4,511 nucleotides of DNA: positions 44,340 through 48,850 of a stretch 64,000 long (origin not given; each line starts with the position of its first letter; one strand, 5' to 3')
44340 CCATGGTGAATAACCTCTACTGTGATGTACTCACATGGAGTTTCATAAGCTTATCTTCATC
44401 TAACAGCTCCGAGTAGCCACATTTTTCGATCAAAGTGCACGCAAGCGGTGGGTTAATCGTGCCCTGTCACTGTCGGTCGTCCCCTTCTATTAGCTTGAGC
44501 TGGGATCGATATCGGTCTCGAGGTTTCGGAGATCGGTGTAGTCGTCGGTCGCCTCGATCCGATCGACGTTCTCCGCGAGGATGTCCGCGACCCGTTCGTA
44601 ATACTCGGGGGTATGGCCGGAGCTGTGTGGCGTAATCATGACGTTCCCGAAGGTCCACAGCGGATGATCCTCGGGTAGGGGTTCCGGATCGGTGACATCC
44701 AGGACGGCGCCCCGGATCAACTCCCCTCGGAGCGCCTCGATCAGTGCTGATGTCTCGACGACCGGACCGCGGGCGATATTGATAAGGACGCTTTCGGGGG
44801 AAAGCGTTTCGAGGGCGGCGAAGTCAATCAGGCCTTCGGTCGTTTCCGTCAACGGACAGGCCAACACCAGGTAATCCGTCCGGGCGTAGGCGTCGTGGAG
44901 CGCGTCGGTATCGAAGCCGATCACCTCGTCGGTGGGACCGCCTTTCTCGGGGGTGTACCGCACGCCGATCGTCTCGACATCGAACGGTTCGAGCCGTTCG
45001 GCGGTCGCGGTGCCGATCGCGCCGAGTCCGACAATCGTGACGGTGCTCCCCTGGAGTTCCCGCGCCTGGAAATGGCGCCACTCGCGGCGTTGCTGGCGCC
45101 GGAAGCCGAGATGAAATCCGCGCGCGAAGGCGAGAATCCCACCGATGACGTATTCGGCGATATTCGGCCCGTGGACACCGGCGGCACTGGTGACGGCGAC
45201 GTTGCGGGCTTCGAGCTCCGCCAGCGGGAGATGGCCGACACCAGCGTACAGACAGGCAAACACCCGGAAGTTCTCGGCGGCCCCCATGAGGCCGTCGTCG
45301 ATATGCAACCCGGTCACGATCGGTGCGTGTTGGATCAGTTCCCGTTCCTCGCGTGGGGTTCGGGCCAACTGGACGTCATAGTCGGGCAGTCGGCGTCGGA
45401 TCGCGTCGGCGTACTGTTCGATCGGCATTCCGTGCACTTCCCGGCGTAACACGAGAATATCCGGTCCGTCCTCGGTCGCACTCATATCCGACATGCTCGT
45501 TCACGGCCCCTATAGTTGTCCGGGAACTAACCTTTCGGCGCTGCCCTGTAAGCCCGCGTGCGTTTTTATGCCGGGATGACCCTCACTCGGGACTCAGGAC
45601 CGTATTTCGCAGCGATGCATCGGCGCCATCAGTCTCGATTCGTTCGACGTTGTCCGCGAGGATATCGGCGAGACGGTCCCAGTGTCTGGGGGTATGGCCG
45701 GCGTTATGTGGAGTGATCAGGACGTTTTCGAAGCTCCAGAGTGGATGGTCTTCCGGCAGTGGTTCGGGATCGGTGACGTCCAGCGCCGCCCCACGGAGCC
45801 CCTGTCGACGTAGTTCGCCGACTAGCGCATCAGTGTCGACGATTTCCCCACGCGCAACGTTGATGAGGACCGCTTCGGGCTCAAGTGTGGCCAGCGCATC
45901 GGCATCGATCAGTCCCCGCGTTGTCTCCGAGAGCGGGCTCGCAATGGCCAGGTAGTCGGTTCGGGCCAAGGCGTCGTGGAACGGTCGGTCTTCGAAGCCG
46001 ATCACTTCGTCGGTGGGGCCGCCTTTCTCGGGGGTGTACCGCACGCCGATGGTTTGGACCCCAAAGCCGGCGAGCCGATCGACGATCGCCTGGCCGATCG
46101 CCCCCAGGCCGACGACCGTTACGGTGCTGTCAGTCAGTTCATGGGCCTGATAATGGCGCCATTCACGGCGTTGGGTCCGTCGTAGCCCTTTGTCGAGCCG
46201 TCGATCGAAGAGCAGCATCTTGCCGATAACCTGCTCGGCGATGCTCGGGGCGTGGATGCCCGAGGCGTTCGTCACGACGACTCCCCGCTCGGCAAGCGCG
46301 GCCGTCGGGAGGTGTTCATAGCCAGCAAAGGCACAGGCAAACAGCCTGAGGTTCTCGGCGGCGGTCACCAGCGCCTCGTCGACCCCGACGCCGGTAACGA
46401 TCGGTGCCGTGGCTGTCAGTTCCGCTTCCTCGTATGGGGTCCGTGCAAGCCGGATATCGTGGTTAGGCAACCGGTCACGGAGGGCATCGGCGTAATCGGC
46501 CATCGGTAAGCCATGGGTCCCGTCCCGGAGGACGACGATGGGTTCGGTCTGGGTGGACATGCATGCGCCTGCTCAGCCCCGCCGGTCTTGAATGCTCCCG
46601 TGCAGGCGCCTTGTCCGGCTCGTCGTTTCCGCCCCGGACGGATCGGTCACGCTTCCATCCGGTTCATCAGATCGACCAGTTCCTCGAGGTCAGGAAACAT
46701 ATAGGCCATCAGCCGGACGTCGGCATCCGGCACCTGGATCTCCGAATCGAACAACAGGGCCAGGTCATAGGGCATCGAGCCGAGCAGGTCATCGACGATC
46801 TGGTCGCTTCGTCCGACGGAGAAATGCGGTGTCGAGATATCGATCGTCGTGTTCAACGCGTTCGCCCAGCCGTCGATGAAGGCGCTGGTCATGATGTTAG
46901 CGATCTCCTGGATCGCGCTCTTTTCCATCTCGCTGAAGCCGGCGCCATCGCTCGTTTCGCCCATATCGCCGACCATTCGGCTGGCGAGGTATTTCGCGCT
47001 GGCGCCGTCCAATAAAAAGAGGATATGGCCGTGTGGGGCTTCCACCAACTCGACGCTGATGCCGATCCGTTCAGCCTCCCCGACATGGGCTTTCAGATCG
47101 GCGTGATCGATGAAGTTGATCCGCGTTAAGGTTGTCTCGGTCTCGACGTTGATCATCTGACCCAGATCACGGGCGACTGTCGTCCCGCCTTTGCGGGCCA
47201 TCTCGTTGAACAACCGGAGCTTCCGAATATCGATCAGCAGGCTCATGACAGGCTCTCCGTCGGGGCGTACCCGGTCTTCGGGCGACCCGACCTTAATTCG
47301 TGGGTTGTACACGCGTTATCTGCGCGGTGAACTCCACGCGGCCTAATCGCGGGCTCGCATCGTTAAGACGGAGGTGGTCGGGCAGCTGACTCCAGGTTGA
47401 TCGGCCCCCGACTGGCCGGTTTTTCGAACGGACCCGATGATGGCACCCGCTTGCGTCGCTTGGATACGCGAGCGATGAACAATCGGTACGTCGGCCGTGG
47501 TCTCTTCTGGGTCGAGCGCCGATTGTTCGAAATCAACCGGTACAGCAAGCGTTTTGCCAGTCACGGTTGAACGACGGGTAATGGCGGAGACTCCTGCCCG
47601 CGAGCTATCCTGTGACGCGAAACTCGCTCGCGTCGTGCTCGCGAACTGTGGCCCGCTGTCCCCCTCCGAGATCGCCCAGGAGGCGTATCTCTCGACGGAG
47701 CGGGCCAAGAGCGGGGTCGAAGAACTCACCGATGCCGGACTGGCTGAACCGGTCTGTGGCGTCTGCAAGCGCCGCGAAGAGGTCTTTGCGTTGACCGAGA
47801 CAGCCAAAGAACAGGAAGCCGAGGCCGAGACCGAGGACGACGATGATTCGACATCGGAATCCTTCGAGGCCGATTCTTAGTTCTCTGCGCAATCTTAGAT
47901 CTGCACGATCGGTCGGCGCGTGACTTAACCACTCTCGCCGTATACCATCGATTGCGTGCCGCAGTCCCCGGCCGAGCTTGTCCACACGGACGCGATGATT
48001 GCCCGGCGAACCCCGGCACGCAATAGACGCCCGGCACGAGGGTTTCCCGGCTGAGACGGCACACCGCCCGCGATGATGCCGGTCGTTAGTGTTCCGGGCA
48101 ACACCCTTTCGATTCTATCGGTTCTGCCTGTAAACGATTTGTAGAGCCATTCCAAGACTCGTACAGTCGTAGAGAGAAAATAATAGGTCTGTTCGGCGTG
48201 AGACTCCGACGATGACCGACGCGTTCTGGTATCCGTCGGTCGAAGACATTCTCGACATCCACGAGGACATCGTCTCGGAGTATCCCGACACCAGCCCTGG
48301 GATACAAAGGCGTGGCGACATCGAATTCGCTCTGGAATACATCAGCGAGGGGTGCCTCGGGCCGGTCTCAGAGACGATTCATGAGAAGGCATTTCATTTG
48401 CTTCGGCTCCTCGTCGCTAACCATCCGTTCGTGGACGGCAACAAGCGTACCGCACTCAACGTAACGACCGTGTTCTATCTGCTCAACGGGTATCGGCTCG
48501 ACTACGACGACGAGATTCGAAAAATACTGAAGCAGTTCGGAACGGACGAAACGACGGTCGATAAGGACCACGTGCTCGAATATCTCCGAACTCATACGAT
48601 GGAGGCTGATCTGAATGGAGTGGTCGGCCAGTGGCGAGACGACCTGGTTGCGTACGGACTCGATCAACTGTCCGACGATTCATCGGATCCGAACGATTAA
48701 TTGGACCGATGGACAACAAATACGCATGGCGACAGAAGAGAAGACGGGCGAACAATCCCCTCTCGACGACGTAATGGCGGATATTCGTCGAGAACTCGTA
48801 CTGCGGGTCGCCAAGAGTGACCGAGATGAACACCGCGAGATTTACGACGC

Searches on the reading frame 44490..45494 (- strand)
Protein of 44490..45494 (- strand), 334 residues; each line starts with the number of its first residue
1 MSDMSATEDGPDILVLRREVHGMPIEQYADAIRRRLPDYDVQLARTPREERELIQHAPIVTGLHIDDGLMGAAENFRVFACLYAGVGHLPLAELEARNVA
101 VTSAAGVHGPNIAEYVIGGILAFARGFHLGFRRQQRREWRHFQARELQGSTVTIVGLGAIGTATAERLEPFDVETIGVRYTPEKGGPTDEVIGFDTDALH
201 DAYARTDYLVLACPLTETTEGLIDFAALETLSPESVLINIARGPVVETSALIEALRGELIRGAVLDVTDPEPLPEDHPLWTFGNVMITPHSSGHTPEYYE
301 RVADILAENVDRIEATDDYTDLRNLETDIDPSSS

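Call 36: search_protein_families(library=pfam, proteins=[window:44490-45494:-], max_evalue=0.001)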
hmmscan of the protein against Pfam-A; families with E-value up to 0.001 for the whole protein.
window:44490-45494:- (334 aa): 2 families
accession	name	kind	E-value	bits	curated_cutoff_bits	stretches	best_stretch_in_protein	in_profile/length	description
PF02826.25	2-Hacid_dh_C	-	5.6e-51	172.9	25.1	1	118-291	2-177/178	D-isomer specific 2-hydroxyacid dehydrogenase, NAD binding domain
PF00389.36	2-Hacid_dh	-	4.2e-09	36.6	24.6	1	56-317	41-127/134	D-isomer specific 2-hydroxyacid dehydrogenase, catalytic domain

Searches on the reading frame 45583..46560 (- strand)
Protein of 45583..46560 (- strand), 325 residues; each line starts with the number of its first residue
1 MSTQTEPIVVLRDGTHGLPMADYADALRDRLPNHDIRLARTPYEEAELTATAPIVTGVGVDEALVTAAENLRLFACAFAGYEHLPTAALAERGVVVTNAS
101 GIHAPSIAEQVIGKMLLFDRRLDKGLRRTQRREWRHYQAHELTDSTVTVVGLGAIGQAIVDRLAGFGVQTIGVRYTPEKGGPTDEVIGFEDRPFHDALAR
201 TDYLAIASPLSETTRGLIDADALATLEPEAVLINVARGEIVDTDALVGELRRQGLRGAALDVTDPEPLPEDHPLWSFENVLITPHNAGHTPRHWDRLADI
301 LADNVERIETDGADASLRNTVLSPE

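Call 36: search_protein_families(library=pfam, proteins=[window:45583-46560:-], max_evalue=0.001)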
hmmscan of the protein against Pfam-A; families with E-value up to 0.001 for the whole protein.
window:45583-46560:- (325 aa): 3 families
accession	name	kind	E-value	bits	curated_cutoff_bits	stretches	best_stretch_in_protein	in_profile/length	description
PF02826.25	2-Hacid_dh_C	-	7.7e-51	172.4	25.1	1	113-287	2-178/178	D-isomer specific 2-hydroxyacid dehydrogenase, NAD binding domain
PF00389.36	2-Hacid_dh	-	2.5e-11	43.8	24.6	1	51-310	41-125/134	D-isomer specific 2-hydroxyacid dehydrogenase, catalytic domain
PF00899.27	ThiF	-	4.5e-05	23.2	28.1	1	133-173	9-49/238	ThiF family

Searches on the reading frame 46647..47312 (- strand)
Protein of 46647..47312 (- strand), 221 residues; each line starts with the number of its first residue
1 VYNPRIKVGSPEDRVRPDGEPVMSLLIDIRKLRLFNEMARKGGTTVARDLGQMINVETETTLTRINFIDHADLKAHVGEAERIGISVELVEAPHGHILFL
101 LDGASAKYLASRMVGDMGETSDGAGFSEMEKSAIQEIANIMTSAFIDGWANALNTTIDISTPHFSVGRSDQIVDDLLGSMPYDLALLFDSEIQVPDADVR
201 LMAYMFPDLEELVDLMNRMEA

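Call 36: search_protein_families(library=pfam, proteins=[window:46647-47312:-], max_evalue=0.001)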
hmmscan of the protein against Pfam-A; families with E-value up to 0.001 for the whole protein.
window:46647-47312:- (221 aa): 2 families
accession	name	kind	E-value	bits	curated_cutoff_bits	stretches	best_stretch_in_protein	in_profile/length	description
PF04509.17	CheC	-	5.8e-13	49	22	1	129-165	1-37/38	CheC-like family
PF13690.11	CheX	-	6.5e-05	23.3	27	1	86-167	4-75/94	Chemotaxis phosphatase CheX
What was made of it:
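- Checked: One correction: a solitary CheC-family gene lies at 46647-47312 (-), PF04509 at 49 bits (call 36).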

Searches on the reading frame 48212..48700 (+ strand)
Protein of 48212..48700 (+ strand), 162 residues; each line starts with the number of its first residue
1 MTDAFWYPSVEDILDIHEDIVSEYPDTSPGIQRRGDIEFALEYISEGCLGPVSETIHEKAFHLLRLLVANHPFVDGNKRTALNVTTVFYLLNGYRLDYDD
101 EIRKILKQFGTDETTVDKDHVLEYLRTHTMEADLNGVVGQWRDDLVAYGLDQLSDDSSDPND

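Call 36: search_protein_families(library=pfam, proteins=[window:48212-48700:+], max_evalue=0.001)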
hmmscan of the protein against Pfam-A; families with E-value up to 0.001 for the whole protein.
window:48212-48700:+ (162 aa): 1 family
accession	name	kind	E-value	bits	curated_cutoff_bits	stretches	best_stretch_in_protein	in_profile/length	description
PF02661.23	Fic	-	4.8e-11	43.8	24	1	9-88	3-92/93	Fic/DOC family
